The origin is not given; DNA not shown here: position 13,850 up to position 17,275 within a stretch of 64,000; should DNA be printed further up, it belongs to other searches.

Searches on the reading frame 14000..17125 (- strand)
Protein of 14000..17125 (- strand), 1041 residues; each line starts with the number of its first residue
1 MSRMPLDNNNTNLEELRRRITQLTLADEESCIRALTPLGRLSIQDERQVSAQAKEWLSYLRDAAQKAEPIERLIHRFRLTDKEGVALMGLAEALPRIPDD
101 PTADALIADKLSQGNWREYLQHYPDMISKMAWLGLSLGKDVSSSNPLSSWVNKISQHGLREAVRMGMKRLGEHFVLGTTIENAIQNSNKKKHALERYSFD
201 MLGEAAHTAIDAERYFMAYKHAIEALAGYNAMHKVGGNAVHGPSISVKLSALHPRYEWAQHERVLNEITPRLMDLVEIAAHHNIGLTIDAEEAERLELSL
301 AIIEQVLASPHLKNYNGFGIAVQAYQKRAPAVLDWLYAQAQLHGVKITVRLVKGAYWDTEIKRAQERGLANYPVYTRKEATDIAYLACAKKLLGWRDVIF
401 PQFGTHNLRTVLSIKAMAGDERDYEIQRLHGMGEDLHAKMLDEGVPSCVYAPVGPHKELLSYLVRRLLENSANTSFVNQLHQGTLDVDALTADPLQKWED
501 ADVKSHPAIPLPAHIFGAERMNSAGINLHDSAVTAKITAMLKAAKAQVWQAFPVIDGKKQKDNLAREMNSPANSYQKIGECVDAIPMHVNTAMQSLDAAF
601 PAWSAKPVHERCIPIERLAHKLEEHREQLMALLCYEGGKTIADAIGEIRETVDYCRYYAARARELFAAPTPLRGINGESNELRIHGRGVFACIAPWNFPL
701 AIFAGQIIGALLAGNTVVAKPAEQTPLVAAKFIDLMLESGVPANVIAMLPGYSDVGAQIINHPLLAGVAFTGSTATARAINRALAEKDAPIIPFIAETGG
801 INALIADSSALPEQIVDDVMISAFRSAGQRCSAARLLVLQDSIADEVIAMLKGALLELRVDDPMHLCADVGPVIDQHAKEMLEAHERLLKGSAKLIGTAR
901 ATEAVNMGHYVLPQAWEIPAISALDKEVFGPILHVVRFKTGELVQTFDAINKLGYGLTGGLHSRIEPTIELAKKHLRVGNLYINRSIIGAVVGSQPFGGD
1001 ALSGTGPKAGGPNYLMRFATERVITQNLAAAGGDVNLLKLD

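Call 96: search_protein_families(library=pfam, proteins=[window:14000-17125:-], max_evalue=0.00001)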
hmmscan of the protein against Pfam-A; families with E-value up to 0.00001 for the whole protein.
window:14000-17125:- (1041 aa): 4 families
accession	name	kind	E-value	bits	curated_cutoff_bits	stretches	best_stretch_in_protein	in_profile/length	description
PF00171.27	Aldedh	-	3.2e-99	333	23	1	567-1020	10-457/461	Aldehyde dehydrogenase family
PF01619.24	Pro_dh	-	5.3e-98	328.4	27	1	185-479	3-278/278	Proline dehydrogenase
PF14850.11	Pro_dh-DNA_bdg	-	3.2e-24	86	27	1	70-174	2-112/112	DNA-binding domain of Proline dehydrogenase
PF18327.6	PRODH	-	2.8e-06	27.9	26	1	15-61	2-48/48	Proline utilization A proline dehydrogenase N-terminal domain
